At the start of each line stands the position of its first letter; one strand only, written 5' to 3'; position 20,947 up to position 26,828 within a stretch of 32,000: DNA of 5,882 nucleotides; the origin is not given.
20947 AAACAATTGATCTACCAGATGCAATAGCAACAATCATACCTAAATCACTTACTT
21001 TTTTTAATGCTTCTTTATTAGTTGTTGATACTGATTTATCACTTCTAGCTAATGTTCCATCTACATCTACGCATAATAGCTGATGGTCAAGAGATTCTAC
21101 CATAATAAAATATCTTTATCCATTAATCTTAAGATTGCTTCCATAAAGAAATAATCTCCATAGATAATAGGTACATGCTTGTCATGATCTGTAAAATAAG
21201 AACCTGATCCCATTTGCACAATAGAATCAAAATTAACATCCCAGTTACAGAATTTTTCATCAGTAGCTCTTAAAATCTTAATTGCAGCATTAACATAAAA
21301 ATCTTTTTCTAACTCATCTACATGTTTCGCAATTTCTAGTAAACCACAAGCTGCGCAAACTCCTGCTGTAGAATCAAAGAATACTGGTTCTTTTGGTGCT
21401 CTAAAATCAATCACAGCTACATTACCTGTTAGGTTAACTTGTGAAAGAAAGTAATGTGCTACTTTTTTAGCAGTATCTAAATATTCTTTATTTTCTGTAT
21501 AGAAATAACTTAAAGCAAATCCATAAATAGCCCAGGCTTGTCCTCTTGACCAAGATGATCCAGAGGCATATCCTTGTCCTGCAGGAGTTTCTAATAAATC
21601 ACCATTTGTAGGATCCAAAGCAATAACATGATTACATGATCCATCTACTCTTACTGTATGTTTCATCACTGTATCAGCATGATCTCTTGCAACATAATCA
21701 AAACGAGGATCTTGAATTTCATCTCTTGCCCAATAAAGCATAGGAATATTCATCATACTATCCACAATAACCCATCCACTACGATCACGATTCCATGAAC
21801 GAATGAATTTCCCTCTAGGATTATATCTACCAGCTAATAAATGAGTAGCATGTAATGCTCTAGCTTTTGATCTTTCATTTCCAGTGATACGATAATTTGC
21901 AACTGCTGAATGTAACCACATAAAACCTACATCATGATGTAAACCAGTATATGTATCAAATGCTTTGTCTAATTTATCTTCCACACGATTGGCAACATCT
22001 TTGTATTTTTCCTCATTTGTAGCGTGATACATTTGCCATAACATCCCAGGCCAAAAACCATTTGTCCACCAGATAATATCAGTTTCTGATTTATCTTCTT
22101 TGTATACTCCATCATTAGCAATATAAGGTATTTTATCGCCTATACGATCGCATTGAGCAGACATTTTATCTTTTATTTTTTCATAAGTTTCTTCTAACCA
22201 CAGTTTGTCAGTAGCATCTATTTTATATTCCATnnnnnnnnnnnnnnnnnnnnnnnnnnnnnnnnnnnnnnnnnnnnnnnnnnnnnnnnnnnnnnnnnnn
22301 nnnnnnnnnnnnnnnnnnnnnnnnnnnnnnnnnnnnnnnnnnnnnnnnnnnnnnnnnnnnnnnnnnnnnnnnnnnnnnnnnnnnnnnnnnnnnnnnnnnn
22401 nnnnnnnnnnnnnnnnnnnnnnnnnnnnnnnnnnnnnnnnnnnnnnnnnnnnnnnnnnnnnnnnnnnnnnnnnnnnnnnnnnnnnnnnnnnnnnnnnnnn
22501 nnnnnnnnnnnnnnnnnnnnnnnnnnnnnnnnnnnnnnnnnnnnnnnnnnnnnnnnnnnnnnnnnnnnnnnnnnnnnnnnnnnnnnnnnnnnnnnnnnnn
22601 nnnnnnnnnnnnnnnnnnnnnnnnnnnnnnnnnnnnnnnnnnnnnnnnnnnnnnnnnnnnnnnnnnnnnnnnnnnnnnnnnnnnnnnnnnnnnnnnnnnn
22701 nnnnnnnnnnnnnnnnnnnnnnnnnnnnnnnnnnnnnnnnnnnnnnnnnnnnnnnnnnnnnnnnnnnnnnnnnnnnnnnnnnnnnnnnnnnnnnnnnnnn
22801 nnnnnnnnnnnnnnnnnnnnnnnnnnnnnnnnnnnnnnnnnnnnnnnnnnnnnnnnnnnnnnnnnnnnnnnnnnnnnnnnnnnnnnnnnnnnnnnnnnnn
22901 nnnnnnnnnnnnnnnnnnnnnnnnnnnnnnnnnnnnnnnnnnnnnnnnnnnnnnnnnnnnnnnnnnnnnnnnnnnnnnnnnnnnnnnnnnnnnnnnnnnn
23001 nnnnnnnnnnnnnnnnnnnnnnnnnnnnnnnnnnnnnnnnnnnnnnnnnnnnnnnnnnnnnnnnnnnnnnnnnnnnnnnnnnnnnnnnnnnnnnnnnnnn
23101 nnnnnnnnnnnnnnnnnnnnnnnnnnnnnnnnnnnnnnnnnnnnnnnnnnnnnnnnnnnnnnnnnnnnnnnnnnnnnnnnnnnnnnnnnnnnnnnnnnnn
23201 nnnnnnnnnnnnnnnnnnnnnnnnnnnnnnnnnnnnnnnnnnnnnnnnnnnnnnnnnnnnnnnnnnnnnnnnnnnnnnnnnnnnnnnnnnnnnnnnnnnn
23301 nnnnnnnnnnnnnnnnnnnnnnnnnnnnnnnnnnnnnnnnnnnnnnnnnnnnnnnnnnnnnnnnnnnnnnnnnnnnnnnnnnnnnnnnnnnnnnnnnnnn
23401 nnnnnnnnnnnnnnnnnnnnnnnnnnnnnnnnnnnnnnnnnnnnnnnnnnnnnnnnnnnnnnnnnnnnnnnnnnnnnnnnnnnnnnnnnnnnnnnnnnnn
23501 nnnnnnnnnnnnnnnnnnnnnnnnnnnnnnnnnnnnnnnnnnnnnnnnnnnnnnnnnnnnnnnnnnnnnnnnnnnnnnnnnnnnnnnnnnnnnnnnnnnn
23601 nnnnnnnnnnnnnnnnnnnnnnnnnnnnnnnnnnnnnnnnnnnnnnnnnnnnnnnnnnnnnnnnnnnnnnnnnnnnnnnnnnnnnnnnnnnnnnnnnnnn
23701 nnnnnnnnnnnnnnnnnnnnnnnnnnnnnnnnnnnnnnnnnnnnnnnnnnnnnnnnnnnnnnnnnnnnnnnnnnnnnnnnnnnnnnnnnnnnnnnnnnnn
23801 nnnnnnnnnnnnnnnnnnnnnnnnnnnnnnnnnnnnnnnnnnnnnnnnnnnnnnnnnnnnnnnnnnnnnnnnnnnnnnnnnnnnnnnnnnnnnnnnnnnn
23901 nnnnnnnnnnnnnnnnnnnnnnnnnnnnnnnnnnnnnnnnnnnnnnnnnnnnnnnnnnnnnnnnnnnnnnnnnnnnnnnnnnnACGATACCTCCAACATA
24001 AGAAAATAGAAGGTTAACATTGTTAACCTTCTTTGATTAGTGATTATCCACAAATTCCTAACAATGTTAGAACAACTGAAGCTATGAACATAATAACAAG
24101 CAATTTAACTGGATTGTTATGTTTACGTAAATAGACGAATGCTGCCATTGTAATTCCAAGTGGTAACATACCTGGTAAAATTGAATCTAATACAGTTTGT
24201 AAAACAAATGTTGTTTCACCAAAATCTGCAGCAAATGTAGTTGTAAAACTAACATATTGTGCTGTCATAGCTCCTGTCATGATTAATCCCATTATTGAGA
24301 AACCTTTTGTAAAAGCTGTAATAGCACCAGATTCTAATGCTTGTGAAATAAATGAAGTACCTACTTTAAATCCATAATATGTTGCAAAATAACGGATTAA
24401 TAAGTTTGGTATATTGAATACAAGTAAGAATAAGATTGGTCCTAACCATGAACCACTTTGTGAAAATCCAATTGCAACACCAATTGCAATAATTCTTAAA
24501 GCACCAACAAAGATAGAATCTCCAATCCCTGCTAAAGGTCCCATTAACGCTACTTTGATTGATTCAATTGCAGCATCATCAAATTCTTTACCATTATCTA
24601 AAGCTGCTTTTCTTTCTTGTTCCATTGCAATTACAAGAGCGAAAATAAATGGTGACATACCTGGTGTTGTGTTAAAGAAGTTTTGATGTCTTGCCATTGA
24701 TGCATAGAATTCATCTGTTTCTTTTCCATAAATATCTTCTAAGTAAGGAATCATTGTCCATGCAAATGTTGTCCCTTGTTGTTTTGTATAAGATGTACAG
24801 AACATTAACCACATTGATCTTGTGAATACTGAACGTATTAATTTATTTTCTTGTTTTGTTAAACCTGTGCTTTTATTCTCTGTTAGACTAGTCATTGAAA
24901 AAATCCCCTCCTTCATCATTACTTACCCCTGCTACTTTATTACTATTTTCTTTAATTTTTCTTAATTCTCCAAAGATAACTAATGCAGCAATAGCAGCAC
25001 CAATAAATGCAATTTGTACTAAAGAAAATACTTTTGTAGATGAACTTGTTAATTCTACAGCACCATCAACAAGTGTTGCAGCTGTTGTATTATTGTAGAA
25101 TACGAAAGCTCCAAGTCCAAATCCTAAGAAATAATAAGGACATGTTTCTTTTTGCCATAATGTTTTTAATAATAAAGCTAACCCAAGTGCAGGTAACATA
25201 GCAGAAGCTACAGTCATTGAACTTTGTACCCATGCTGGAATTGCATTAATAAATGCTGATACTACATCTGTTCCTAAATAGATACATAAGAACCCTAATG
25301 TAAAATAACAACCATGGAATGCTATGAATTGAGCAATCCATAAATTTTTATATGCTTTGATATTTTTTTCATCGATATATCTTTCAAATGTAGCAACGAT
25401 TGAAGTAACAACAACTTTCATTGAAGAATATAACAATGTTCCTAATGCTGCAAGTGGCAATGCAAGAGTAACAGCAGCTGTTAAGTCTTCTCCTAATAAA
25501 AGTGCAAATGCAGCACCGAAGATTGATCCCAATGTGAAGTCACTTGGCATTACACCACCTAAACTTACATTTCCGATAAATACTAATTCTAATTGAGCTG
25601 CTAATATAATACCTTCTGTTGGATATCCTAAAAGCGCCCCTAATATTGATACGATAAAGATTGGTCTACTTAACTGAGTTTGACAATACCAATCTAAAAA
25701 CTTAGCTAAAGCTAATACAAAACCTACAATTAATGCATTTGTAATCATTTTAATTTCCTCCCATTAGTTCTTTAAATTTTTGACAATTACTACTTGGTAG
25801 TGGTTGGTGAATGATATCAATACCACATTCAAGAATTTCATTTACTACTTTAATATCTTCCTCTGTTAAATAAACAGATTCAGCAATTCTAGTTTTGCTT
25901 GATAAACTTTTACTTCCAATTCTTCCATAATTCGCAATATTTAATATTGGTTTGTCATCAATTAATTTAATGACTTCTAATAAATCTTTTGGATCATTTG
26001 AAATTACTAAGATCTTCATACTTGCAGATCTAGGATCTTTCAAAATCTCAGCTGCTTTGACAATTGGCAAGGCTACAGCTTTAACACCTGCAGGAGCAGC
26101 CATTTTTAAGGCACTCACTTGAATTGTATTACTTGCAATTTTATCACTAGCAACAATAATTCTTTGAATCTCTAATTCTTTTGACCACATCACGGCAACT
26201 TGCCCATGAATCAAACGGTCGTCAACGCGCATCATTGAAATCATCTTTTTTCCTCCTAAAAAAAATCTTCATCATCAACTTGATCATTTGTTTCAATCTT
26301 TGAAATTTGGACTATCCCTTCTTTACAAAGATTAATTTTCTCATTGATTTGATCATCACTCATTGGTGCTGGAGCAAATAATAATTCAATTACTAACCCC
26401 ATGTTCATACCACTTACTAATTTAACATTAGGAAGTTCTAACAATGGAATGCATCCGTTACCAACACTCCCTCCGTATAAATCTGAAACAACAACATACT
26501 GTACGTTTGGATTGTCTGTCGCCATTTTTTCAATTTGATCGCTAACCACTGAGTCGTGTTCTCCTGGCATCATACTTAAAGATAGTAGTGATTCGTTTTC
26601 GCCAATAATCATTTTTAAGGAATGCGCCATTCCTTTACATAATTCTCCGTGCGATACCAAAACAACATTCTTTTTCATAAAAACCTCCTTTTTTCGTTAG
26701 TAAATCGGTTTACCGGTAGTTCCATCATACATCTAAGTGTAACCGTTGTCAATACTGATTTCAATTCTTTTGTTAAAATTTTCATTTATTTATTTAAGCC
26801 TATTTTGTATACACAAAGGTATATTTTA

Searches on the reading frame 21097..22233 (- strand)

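Call 9: search_protein_families(library=pfam, proteins=[window:21097-22233:-], max_evalue=0.00001)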
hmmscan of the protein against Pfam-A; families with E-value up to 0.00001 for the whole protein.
window:21097-22233:- (378 aa): 1 family
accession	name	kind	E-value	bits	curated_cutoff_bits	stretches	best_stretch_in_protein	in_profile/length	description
PF07470.19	Glyco_hydro_88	-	1.3e-09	38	26.6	1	44-248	18-219/352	Glycosyl Hydrolase Family 88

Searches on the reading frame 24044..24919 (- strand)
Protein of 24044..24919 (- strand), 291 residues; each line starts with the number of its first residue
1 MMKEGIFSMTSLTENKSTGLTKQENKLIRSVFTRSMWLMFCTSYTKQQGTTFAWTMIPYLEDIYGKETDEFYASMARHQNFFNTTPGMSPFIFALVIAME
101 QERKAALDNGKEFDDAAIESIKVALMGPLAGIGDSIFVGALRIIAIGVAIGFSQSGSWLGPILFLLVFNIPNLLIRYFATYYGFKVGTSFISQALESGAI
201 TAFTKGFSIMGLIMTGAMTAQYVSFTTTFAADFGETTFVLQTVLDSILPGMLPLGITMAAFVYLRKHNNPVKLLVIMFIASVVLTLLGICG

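Call 9: search_protein_families(library=pfam, proteins=[window:24044-24919:-], max_evalue=0.00001)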
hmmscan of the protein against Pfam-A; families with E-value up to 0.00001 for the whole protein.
window:24044-24919:- (291 aa): 1 family
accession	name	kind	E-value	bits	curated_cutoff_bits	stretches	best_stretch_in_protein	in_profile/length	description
PF03613.19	EIID-AGA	-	5.8e-87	291.7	25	1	25-289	4-264/265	PTS system mannose/fructose/sorbose family IID component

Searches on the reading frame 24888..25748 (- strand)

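Call 9: search_protein_families(library=pfam, proteins=[window:24888-25748:-], max_evalue=0.00001)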
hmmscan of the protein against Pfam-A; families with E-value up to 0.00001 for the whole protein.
window:24888-25748:- (286 aa): 1 family
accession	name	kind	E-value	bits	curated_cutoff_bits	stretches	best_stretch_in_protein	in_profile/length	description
PF03609.19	EII-Sor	-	5.7e-51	173.6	26.3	1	3-254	2-231/233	PTS system sorbose-specific iic component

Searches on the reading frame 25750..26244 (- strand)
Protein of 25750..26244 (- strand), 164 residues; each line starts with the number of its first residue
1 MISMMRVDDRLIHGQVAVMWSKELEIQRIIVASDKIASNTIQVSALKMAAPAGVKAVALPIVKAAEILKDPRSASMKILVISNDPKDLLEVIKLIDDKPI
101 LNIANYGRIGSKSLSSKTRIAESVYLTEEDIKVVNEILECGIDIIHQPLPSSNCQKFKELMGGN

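Call 9: search_protein_families(library=pfam, proteins=[window:25750-26244:-], max_evalue=0.00001)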
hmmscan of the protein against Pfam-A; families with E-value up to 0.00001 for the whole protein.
window:25750-26244:- (164 aa): 1 family
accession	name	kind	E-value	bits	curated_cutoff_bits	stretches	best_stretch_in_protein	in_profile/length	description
PF03830.20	PTSIIB_sorb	-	3e-37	128.6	27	1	2-152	1-146/148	PTS system sorbose subfamily IIB component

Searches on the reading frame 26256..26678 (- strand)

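Call 9: search_protein_families(library=pfam, proteins=[window:26256-26678:-], max_evalue=0.00001)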
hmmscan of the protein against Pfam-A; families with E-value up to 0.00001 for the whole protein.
window:26256-26678:- (140 aa): 1 family
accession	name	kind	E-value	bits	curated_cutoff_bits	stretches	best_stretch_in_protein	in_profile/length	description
PF03610.21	EIIA-man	-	2.3e-11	44.3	21.4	1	5-114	2-114/116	PTS system fructose IIA component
